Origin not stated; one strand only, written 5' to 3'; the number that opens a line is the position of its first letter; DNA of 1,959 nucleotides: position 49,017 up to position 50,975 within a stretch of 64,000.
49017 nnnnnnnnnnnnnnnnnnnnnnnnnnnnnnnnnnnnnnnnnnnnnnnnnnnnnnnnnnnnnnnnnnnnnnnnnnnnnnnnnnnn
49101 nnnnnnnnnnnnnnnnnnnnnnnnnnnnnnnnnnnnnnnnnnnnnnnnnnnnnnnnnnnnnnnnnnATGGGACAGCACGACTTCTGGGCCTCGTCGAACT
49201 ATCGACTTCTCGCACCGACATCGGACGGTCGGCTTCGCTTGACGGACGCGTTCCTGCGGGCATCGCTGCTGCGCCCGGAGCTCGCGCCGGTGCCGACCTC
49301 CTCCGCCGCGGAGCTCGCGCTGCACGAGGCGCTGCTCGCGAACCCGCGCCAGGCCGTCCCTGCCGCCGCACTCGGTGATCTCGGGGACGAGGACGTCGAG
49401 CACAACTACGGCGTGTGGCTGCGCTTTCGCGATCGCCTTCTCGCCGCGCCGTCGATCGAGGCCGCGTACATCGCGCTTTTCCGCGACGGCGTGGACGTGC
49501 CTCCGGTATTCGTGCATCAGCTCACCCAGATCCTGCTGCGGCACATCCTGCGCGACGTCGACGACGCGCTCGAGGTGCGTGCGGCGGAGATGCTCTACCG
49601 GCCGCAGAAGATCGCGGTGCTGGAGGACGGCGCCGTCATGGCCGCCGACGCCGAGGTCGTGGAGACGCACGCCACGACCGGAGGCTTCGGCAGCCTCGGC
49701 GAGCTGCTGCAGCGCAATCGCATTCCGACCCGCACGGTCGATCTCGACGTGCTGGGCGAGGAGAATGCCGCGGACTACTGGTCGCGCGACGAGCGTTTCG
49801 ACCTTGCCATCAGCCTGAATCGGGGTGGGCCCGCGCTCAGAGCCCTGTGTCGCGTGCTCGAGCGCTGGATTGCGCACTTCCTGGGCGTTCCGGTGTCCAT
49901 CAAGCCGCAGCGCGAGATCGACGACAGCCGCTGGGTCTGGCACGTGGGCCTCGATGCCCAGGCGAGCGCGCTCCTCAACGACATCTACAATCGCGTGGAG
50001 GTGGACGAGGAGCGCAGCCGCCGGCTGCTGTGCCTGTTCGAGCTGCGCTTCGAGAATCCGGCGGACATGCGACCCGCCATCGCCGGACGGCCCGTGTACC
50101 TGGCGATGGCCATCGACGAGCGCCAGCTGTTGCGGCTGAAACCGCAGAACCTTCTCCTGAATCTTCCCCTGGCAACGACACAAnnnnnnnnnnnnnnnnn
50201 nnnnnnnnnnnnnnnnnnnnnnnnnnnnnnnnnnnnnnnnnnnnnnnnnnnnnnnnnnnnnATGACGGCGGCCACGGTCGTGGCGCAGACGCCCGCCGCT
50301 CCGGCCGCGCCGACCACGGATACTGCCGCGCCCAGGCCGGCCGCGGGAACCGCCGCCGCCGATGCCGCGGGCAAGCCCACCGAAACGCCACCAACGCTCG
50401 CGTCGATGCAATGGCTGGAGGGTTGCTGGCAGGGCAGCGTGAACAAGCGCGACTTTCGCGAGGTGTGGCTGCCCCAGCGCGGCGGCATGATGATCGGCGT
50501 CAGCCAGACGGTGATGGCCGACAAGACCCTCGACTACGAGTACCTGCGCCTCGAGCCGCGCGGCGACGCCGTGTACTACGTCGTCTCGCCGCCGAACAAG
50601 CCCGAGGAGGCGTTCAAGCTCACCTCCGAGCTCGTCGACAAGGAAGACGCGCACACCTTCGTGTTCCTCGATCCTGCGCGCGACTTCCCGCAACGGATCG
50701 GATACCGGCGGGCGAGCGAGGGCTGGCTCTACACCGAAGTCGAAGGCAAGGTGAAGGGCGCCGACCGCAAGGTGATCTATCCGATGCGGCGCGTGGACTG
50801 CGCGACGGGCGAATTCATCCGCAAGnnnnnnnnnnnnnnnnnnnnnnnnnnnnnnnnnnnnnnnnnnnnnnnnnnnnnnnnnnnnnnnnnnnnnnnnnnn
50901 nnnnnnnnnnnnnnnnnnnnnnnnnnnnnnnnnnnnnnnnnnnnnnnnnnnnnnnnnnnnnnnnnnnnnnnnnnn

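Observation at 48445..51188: Uncharacterised four-gene operon (periplasmic CHI-fold protein, DUF6352-like, secreted DUF6265-like, TPR) appended to the fad cluster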

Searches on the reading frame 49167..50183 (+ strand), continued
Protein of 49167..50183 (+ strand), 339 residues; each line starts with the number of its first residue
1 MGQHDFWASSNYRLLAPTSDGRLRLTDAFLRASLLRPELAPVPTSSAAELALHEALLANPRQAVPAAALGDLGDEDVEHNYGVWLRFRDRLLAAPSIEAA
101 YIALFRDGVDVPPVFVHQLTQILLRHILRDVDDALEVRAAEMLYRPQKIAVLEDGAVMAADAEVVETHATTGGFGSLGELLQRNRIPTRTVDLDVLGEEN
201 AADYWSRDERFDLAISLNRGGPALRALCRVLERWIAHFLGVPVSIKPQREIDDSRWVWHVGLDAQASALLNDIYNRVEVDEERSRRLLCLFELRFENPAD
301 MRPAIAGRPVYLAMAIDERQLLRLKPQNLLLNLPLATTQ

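Call 27: get_annotated_region(hit=H10, flank=8000)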
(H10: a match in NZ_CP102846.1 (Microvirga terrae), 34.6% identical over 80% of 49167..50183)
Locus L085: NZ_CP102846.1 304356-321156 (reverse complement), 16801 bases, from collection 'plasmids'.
description: Microvirga terrae strain R24 plasmid pR24_1, complete sequence
organism: Microvirga terrae (NCBI taxid 2740529)
taxonomy: Bacteria; Pseudomonadota; Alphaproteobacteria; Hyphomicrobiales; Methylobacteriaceae; Microvirga; Microvirga terrae
host: -; source: soil,soil; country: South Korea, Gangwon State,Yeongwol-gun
typing (MOB-suite, as given by PLSDB): non-mobilizable
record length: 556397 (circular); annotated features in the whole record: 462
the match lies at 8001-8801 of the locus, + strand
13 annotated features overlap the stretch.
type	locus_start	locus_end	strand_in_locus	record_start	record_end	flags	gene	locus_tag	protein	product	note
CDS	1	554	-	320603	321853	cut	glp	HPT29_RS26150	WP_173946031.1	gephyrin-like molybdotransferase Glp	GO:0006777 - Mo-molybdopterin cofactor biosynthetic process [Evidence IEA]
CDS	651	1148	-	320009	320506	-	mobB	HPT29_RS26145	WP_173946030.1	molybdopterin-guanine dinucleotide biosynthesis protein B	GO:0006777 - Mo-molybdopterin cofactor biosynthetic process [Evidence IEA]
CDS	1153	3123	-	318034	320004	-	-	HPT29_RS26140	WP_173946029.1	molybdopterin biosynthesis protein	GO:0032324 - molybdopterin cofactor biosynthetic process [Evidence IEA]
CDS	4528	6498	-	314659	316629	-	-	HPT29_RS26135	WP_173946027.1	4Fe-4S binding protein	-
CDS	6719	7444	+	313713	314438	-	-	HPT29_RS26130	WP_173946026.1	biotin/lipoate--protein ligase family protein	GO:0036211 - protein modification process [Evidence IEA]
CDS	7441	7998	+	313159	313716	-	-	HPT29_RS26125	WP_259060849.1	DUF6505 family protein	-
CDS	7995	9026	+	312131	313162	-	-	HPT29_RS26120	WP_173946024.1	DUF6352 family protein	-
CDS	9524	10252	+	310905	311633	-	-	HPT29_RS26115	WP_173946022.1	DUF3306 domain-containing protein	-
CDS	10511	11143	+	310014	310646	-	-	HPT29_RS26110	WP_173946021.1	molecular chaperone TorD family protein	-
CDS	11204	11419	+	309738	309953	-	-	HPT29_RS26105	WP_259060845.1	formate dehydrogenase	-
CDS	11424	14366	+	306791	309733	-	-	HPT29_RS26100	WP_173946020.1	formate dehydrogenase subunit alpha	-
CDS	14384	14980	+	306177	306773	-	fdh3B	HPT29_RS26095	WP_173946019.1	formate dehydrogenase FDH3 subunit beta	-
CDS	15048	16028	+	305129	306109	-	-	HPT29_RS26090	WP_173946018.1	formate dehydrogenase subunit gamma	GO:0009061 - anaerobic respiration [Evidence IEA]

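Call 43: predict_structure(alignment_id=A2)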
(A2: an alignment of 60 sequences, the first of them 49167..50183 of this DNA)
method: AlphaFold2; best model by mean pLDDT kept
length: 339 residues; sequences in the alignment: 60
mean_pLDDT: 87.1   pTM: 0.86
mean pLDDT of the five models: 87.1, 85.6, 85.5, 85.1, 83.9
residues with pLDDT >= 90: 219; 70-90: 88; 50-70: 11; < 50: 21
segments of 3 or more residues with pLDDT < 50: 171-191
pLDDT, mean of each block of 10 residues (from residue 1): 78 94 97 91 93 96 93 92 93 95 82 87 96 94 92 81 76 42 42 77 83 85 95 96 93 90 94 92 90 94 91 92 93 81
secondary structure, 60 per line:
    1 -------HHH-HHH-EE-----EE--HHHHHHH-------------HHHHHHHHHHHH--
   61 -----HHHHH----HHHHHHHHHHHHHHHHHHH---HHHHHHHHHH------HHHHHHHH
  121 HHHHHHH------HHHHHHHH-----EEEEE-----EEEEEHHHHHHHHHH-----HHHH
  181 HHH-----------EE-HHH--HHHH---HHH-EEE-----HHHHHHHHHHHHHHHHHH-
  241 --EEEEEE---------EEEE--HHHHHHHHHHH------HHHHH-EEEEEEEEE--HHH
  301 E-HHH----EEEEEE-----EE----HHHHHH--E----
elements in order: H27-33 H47-58 H66-70 H75-93 H97-106 H113-127 H134-141 E147-151 E157-161 H162-171 H177-183 H203-206 E214-216 H222-239 E243-248 E258-261 H264-274 H281-285 E287-295 E310-315 H327-332

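Call 65: search_protein_families(library=pfam, max_evalue=0.0001, proteins=[L047:6576-7238:+, L047:7757-8827:+, L047:8900-9922:-, L047:6534-8159:-, L047:7790-8872:-, L047:12151-14112:+, L047:9467-9874:+, L047:8409-8936:+])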
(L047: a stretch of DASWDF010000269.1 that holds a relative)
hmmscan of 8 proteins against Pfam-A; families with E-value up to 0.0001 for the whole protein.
L047:6576-7238:+ (220 aa): 0 families

L047:7757-8827:+ (356 aa): 0 families

L047:8900-9922:- (340 aa): 4 families
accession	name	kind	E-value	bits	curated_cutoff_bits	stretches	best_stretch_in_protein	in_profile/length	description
PF13561.12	adh_short_C2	-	3.5e-49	167.9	27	1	86-320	6-235/236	Enoyl-(Acyl carrier protein) reductase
PF00106.31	adh_short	-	2.6e-40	138.4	26.6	1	77-271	1-191/195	short chain dehydrogenase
PF08659.16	KR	-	1.9e-09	38.1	22.6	1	78-257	2-174/180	KR domain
PF23441.1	SDR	-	6.9e-08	32.6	27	1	77-321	8-256/258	SDR-like rossmann domain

L047:6534-8159:- (541 aa): 4 families
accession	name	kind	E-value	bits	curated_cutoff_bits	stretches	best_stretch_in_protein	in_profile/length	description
PF00441.29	Acyl-CoA_dh_1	-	4.3e-35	121.5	22.4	1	386-534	1-147/150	Acyl-CoA dehydrogenase, C-terminal domain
PF02770.24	Acyl-CoA_dh_M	-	8.3e-21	74.4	33.3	1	272-374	1-97/97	Acyl-CoA dehydrogenase, middle domain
PF02771.21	Acyl-CoA_dh_N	-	6.7e-13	49.4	22.9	1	147-267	2-112/113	Acyl-CoA dehydrogenase, N-terminal domain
PF08028.16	Acyl-CoA_dh_2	-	4.2e-10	40.5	22.7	1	402-506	2-114/134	Acyl-CoA dehydrogenase, C-terminal domain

L047:7790-8872:- (360 aa): 1 family
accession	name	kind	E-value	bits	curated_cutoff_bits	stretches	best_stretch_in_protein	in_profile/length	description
PF01636.29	APH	-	6.5e-59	200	23.2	1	43-267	2-222/239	Phosphotransferase enzyme family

L047:12151-14112:+ (653 aa): 2 families
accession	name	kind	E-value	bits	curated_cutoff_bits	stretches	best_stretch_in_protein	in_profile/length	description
PF13520.12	AA_permease_2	-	3e-18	66.4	27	1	65-434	32-387/427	Amino acid permease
PF00324.27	AA_permease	-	2.8e-08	33.3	24.6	1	65-405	32-376/470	Amino acid permease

L047:9467-9874:+ (135 aa): 0 families

L047:8409-8936:+ (175 aa): 0 families

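Call 103: fold_search(model_id=the predicted structure, library=pdb)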
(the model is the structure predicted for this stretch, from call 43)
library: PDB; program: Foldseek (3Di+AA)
matches with E <= 10: 110; with E <= 0.001: 0
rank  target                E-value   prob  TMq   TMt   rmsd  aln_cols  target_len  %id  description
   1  6jt2_B                5.0e-01  0.04  0.10  0.07  16.7       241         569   10  Structure of human soluble guanylate cyclase in the NO activated state (released 2019-09-04)
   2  7k4m_H                6.2e-01  0.11  0.12  0.21  13.0       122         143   19  Crystal structure of MetAP2 Modified Hemoglobin S (released 2021-10-13)
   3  9ayz_D                6.6e-01  0.09  0.12  0.21  13.2       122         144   20  T-state HbG Makassar hemoglobin (released 2024-12-11)
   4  3d4x_B                7.0e-01  0.10  0.12  0.21  13.5       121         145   19  Crystal structure determination of cat (Felis silvestris catus) hemoglobin at 2.2 angstrom resolution (released 2009-05-19)
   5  3a0g_B                7.8e-01  0.06  0.11  0.17  11.9       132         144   15  Crystal structure analysis of guinea pig oxyhemoglobin at 2.5 angstroms resolution (released 2010-03-23)
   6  9h0m_H                9.7e-01  0.08  0.12  0.21  13.5       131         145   19  Structure of avian Pit54 SRCR 1-2 in complex with hemoglobin (released 2025-10-29)
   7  1buw_B                1.4e+00  0.05  0.10  0.17  12.6       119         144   19  CRYSTAL STRUCTURE OF S-NITROSO-NITROSYL HUMAN HEMOGLOBIN A (released 1998-09-16)
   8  1o1k_B                1.5e+00  0.06  0.10  0.17  11.7        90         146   18  Deoxy hemoglobin (A,C:V1M; B,D:V1M,V67W) (released 2002-12-18)
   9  2b7h_B                1.7e+00  0.04  0.11  0.18  12.4       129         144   19  Hemoglobin from Cerdocyon thous, a canidae from Brazil, at 2.2 Angstroms resolution (released 2006-09-12)
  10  6ihx_B                1.9e+00  0.06  0.13  0.20  13.8       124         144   14  Crystal Structure Analysis of bovine Hemoglobin modified by SNP (released 2018-12-12)
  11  6ihx_D                2.0e+00  0.06  0.12  0.21  13.4       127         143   16  Crystal Structure Analysis of bovine Hemoglobin modified by SNP (released 2018-12-12)
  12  3vre_B                2.1e+00  0.06  0.11  0.19  12.1       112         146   15  The crystal structure of hemoglobin from woolly mammoth in the deoxy form (released 2012-11-07)
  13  1hba_B                2.2e+00  0.05  0.12  0.21  13.6       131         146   18  HIGH-RESOLUTION X-RAY STUDY OF DEOXYHEMOGLOBIN ROTHSCHILD 37BETA TRP-> ARG: A MUTATION THAT CREATES AN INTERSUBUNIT CH (released 1994-01-31)
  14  2rao_B                2.3e+00  0.04  0.11  0.18  14.0       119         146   14  X ray crystal structure of rabbit hemoglobin (oxy form) at 2.0 angstrom resolution (released 2008-09-09)
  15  6iy8_C                2.6e+00  0.01  0.08  0.07  19.1       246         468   11  DmpR-phenol complex of Pseudomonas putida (released 2020-06-10)
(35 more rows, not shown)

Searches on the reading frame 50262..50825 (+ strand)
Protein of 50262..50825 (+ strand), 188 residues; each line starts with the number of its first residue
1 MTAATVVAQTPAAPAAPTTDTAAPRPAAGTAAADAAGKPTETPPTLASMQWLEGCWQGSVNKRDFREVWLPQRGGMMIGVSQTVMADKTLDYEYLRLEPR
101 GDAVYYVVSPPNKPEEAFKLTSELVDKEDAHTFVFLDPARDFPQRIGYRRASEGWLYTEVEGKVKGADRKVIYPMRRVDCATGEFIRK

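Call 18: search_solved_structures(query=window:50262-50825:+, max_evalue=10)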
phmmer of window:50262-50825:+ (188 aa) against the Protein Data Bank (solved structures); distinct sequences matched with E-value up to 10: 6.
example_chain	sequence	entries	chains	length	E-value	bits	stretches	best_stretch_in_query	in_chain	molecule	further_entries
7ck6_E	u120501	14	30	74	0.24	14.5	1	27-79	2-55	Mitochondrial import receptor subunit TOM6 homolog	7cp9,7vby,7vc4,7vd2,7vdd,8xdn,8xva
8byh_A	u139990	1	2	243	0.34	14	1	113-185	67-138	tRNA (guanine-N(1)-)-methyltransferase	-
8b1n_A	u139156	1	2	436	0.82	12.7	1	113-185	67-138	tRNA (guanine-N(1)-)-methyltransferase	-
5uqp_A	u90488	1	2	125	0.83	12.7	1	43-97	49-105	Cupin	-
5anz_A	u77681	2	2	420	0.97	12.5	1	13-57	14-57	SOLUBLE LYTIC TRANSGLYCOSYLASE B3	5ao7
5ao8_A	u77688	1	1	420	0.97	12.5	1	13-57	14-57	SOLUBLE LYTIC TRANGLYCOSILASE B3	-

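Call 52: find_homologous_proteins(query=window:50262-50825:+)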
Query window:50262-50825:+ (188 aa): 682 proteins with E <= 0.001 among 1921 candidates; the best 120 are listed.
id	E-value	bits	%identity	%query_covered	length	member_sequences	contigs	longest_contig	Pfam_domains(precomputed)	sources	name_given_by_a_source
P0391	1.6e-122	424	100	100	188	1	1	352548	PF19780.6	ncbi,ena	-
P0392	2.9e-94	332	78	100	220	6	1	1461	PF19780.6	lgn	-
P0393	2.7e-81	290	70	97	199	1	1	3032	PF19780.6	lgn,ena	-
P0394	3.3e-80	286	80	73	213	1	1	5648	PF19780.6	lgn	-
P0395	1.3e-79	284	71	99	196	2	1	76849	PF19780.6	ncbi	ncbi:MAG: DUF6265 family protein [Casimicrobiaceae bacterium]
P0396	2.6e-79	283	78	77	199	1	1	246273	PF19780.6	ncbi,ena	-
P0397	4.3e-79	283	78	78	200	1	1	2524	PF19780.6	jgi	jgi:hypothetical protein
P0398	2.2e-77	277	79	76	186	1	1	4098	PF19780.6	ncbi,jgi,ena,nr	ncbi:MAG TPA: DUF6265 family protein [Casimicrobiaceae bacterium]|nr:DUF6265 family protein [Casimic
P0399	5.5e-76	273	74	85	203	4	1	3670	PF19780.6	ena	-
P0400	9.1e-75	269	68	96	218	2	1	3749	PF19780.6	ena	-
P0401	1.1e-74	268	68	98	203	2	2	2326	PF19780.6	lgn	-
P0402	1.7e-74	268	65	99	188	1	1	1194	PF19780.6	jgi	-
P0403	1.8e-74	268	67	99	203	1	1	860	PF19780.6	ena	-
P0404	3.7e-74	267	75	77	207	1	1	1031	PF19780.6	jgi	jgi:Domain of unknown function (DUF6265)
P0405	1.0e-73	265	66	100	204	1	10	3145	PF19780.6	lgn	-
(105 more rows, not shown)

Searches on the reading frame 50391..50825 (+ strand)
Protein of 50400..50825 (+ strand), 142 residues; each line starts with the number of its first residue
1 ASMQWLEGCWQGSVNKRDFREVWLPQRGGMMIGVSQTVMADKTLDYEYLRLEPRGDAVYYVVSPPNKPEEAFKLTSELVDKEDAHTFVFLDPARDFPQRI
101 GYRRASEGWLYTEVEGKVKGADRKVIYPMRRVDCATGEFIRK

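Call 30: search_dna_similar(query=window:50400-50825:+, collection=plasmids, mode=protein, max_evalue=0.01, max_rows=30, rows=spread)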
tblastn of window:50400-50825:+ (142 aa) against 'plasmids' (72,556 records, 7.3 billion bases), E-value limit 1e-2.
No match.

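Call 66: predict_structure(alignment_id=A5)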
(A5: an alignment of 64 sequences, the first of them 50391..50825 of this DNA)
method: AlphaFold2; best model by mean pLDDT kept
length: 145 residues; sequences in the alignment: 64
mean_pLDDT: 94.4   pTM: 0.87
mean pLDDT of the five models: 94.4, 93.7, 93.4, 93.3, 92.0
residues with pLDDT >= 90: 133; 70-90: 11; 50-70: 1; < 50: 0
segments of 3 or more residues with pLDDT < 50: none
pLDDT, mean of each block of 10 residues (from residue 1): 92 94 96 95 94 96 95 97 95 95 94 94 95 95 83
secondary structure, 60 per line:
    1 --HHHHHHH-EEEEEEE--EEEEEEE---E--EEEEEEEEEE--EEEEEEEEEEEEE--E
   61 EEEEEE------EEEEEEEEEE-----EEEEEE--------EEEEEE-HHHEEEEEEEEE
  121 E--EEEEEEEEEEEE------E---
elements in order: H3-9 E11-17 E20-26 E33-42 E45-57 E60-66 E73-82 E88-93 E102-107 E112-121 E124-135
